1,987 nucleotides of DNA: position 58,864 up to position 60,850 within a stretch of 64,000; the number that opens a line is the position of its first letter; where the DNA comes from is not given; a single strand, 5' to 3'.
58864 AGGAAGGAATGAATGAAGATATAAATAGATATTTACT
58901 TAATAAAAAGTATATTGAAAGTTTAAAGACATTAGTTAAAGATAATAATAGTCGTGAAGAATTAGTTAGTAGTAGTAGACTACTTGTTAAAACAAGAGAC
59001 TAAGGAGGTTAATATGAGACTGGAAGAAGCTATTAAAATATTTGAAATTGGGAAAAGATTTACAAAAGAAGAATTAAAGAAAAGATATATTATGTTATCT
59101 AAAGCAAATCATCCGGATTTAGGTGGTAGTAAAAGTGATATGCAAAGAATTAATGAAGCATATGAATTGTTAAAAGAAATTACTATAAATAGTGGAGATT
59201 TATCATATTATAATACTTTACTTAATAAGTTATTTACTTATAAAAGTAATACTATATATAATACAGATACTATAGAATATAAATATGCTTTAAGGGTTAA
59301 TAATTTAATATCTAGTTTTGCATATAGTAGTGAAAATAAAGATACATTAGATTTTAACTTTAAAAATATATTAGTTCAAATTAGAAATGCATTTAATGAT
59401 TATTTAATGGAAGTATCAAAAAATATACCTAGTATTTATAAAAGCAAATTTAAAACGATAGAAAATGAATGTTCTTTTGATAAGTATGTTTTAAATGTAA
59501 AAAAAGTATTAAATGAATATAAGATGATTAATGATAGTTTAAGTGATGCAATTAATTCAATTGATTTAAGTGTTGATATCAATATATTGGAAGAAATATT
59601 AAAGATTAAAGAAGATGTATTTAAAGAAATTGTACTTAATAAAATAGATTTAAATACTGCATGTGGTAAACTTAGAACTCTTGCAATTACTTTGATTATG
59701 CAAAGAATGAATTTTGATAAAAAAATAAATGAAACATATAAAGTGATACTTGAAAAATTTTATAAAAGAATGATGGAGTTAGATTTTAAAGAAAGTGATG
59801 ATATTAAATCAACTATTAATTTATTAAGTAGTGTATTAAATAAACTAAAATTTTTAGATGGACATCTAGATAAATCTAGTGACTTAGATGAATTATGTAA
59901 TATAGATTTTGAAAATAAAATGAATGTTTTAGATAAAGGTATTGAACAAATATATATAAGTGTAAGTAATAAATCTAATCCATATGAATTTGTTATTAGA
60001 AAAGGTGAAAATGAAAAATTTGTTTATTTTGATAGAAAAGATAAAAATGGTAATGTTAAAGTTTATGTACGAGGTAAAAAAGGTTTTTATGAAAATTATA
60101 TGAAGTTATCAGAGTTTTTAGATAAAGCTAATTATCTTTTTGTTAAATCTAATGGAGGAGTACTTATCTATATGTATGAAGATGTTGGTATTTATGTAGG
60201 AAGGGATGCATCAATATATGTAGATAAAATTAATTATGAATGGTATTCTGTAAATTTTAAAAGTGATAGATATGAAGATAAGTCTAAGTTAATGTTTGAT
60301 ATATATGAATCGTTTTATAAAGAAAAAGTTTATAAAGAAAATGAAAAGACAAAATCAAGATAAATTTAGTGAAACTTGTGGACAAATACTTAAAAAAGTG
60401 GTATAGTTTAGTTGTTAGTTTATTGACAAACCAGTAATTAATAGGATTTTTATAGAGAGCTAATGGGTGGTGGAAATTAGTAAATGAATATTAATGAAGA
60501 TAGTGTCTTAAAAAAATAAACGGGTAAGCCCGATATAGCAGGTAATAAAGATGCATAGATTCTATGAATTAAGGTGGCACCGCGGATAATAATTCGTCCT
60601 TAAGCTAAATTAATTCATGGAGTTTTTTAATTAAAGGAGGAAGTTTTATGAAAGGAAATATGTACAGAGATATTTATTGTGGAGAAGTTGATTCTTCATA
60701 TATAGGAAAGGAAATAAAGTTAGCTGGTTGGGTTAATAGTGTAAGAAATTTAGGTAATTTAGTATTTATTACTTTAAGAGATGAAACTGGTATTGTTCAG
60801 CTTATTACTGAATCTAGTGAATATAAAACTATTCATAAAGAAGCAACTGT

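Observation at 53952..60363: Five-gene operon with three paralogous J-domain (HPD) proteins of novel architecture, divergent from a degenerate Fic gene; candidate undescribed DnaK-directed system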

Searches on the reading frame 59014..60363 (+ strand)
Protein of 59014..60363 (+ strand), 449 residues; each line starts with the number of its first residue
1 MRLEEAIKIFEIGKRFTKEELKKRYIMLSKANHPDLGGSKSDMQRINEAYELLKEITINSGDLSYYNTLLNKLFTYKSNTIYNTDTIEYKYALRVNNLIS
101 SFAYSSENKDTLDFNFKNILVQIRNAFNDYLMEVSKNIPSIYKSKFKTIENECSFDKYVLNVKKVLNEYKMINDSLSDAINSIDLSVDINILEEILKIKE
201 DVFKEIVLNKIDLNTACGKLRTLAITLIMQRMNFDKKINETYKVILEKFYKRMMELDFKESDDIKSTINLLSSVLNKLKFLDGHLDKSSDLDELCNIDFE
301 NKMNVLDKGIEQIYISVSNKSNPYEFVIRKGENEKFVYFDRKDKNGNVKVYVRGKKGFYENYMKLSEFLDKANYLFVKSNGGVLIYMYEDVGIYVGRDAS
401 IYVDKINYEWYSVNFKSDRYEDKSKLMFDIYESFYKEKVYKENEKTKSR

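Call 3: search_protein_families(library=pfam, proteins=[window:59014-60363:+], max_evalue=1)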
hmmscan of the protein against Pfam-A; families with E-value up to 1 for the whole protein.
window:59014-60363:+ (449 aa): 5 families
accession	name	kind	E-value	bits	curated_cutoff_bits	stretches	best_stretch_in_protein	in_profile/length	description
PF00226.36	DnaJ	-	1.4e-06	28.7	27.8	1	8-55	4-55/63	DnaJ domain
PF03656.18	Pam16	-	0.0089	16.5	30.3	1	2-54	56-108/127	Pam16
PF24998.1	DUF7778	-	0.02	15.2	25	1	345-395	21-67/125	Domain of unknown function (DUF7778)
PF20616.4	Caps_syn_GfcC_N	-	0.16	12.6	22.1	1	235-292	50-106/129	Capsule biosynthesis GfcC, N-terminal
PF00817.25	IMS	-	0.3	11.4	23.2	0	43-79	49-85/148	impB/mucB/samB family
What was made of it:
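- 59014..60363 (+): J5, 449 aa. J domain at residues 1-57, the post-J module and a helical middle, and a C-terminal module at residues 335-449 (60016-60360). It is the family type most widely conserved in related genomes. An AAGGAGG ribosome-binding site lies at 59002-59008. Pfam DnaJ 28.7 bits (call 3).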

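Call 4: search_protein_families(library=padloc, proteins=[window:59014-60363:+], max_evalue=1)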
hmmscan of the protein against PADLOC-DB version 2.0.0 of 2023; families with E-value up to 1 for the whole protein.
window:59014-60363:+ (449 aa): 0 families

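Call 5: search_protein_families(library=ncbifam, proteins=[window:59014-60363:+], max_evalue=1)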
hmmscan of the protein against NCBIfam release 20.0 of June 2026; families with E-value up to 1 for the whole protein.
window:59014-60363:+ (449 aa): 6 families
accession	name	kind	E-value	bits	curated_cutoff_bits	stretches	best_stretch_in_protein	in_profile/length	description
TIGR02349.1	DnaJ_bact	equivalog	0.00026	20.5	377.2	1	8-55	4-55/354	molecular chaperone DnaJ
NF047365.1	TscA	equivalog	0.0086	16.4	90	1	303-341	6-44/63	type II toxin-antitoxin system antitoxin TscA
NF047998.1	RDAC_fam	subfamily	0.011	15.7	26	1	193-261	4-68/74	RDAC family protein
NF010892.0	PRK14299.1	equivalog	0.023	13.9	392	1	7-54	7-57/291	chaperone protein DnaJ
TIGR00714.1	hscB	equivalog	0.029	14.5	46.75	1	18-55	5-49/156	Fe-S protein assembly co-chaperone HscB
NF008035.0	PRK10767.1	subfamily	0.053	12.5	338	1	8-55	8-59/374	molecular chaperone DnaJ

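Call 68: find_related_loci(query=A7, collection=viral_contigs, flank=8000)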
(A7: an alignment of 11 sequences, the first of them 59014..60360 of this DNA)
Query A7 (449 aa) in viral_contigs; peptide patterns used: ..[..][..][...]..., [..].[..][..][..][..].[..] (x = any residue, [..] = any of these).
310 stretches matched a pattern; 35 encode a relative of the query (tblastn E <= 1e-3); 35 distinct loci.
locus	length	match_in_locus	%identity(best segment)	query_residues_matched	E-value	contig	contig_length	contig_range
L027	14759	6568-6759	44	5-68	2e-9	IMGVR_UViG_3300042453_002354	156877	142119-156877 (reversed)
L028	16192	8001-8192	44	5-68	3e-9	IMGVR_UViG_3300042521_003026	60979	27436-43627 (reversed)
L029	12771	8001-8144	46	8-55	1e-7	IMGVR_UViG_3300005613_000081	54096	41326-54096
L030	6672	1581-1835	35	5-89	7e-7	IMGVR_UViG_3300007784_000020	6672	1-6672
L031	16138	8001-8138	48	8-53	7e-7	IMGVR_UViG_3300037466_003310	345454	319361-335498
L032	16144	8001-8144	42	4-51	1e-6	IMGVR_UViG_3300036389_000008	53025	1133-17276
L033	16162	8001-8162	48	3-55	2e-6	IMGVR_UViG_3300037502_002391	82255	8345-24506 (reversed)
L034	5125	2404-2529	52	19-60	4e-6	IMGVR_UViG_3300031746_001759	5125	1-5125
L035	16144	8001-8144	38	8-55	4e-6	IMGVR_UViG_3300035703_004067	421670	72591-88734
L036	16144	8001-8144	50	18-65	3e-6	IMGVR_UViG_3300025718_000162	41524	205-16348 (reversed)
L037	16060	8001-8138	48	8-53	4e-6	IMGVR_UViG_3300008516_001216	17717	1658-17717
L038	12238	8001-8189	37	19-94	4e-6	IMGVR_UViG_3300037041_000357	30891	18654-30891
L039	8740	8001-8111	57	19-55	4e-6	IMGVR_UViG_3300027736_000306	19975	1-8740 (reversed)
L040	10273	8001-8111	57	19-55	6e-6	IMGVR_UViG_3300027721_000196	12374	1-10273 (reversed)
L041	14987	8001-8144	45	5-53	6e-6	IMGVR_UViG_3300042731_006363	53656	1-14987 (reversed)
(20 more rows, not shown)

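Call 75: search_protein_families(library=pfam, alignment_id=A7, max_evalue=10)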
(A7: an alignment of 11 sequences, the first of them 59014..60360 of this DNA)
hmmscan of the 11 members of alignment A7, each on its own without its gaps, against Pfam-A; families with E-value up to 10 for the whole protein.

A. member 1, window:59014-60360:+ (449 aa): 6 families
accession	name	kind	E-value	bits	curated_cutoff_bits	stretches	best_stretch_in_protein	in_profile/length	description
PF00226.36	DnaJ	-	1.4e-06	28.7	27.8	1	8-55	4-55/63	DnaJ domain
PF03656.18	Pam16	-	0.0089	16.5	30.3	1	2-54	56-108/127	Pam16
PF24998.1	DUF7778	-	0.02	15.2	25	1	345-395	21-67/125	Domain of unknown function (DUF7778)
PF20616.4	Caps_syn_GfcC_N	-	0.16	12.6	22.1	1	235-292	50-106/129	Capsule biosynthesis GfcC, N-terminal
PF00817.25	IMS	-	0.3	11.4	23.2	0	43-79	49-85/148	impB/mucB/samB family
PF10274.15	ParcG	-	4.4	7.9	22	1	42-103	93-159/183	Parkin co-regulated protein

B. families by the number of members that match (of 11 scanned): 28 families (the first 25 are shown)
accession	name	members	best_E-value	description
PF00226.36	DnaJ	11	9.3e-14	DnaJ domain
PF10274.15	ParcG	3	0.023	Parkin co-regulated protein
PF03656.18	Pam16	2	0.0019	Pam16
PF10157.14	BORCS6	2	0.0097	BLOC-1-related complex sub-unit 6 C-terminal helix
PF24998.1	DUF7778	2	0.02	Domain of unknown function (DUF7778)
PF13949.11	ALIX_LYPXL_bnd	2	0.024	ALIX V-shaped domain binding to HIV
PF25672.1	BBH37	2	0.042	BBH37 helical domain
PF02741.20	FTR_C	2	0.097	FTR, proximal lobe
PF10444.14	Nbl1_Borealin_N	2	0.62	Nbl1 / Borealin N terminal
PF23024.1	AMP-dom_DIP2-like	1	0.055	Disco-interacting protein 2-like, AMP domain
PF14712.11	Snapin_Pallidin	1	0.055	Snapin/Pallidin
PF08721.17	Tn7_Tnp_TnsA_C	1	0.081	TnsA endonuclease C terminal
PF22694.1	CtpB_N-like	1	0.097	Activating protease CtpB N-terminal domain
PF12462.13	Helicase_IV_N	1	0.11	DNA helicase IV / RNA helicase N terminal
PF20616.4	Caps_syn_GfcC_N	1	0.16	Capsule biosynthesis GfcC, N-terminal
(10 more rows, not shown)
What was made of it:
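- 59014..60363 (+): All 11 members hit DnaJ (call 75).
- On J-domain proteins (PF00226): All 11 J5-type relatives hit DnaJ, the best at 9e-14 (call 75).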

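Call 101: search_protein_families(library=phrogs, proteins=[window:59014-60363:+], max_evalue=0.01)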
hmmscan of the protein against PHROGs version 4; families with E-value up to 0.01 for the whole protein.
window:59014-60363:+ (449 aa): 3 families
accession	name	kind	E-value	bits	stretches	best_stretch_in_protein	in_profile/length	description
phrog_13942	-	unknown function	3.6e-13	50.5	1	4-56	15-67/336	-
phrog_7739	-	unknown function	6.7e-06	25.7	1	1-55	6-60/565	-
phrog_9210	-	unknown function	0.0014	19.3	1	7-53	152-199/204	-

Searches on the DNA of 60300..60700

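Call 86: search_rna_families(source=window, start=60300, end=60700, threshold=evalue, max_evalue=1, show_alignments=1)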
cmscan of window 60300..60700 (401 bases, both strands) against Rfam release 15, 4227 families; matches with E-value up to 1: 1.
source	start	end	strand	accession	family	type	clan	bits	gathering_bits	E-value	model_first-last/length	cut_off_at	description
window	60419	60604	+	RF00230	T-box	Cis-reg; leader;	-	91.4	93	7.9e-21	1-219/219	no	T-box leader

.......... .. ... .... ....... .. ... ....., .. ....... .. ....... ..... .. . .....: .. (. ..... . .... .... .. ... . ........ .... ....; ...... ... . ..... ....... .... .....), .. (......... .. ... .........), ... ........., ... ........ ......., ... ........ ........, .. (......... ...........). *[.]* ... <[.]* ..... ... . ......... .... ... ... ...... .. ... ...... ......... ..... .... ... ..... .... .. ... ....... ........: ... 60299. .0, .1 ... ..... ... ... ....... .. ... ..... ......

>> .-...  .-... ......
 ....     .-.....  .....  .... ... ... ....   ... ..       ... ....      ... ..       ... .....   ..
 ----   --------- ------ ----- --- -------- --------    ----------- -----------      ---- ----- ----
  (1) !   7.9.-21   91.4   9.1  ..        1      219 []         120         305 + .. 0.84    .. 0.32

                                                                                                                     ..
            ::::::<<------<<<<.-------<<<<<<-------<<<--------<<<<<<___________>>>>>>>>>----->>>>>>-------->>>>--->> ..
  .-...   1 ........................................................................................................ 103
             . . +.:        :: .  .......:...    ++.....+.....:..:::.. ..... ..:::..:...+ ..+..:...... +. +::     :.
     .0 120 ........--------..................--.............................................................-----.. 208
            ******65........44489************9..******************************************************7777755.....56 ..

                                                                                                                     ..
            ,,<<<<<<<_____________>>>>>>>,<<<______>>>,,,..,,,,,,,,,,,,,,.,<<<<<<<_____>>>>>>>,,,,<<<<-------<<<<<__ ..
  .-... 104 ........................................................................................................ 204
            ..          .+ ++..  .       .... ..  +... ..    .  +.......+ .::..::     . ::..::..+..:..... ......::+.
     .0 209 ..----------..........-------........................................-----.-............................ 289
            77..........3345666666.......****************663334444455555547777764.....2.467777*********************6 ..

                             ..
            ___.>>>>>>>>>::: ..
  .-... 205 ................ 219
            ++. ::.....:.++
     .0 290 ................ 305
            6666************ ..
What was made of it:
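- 60419..60604 (+): T-box leader of aspS. It marks the 3' boundary of the J operon and shows that aspS (60648-62384) is regulated separately. Rfam RF00230 91.4 bits (gathering score 93), E 7.9e-21, full-length model match (call 86).
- Tried and rejected: The T-box appeared only in the E-value search (call 86).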
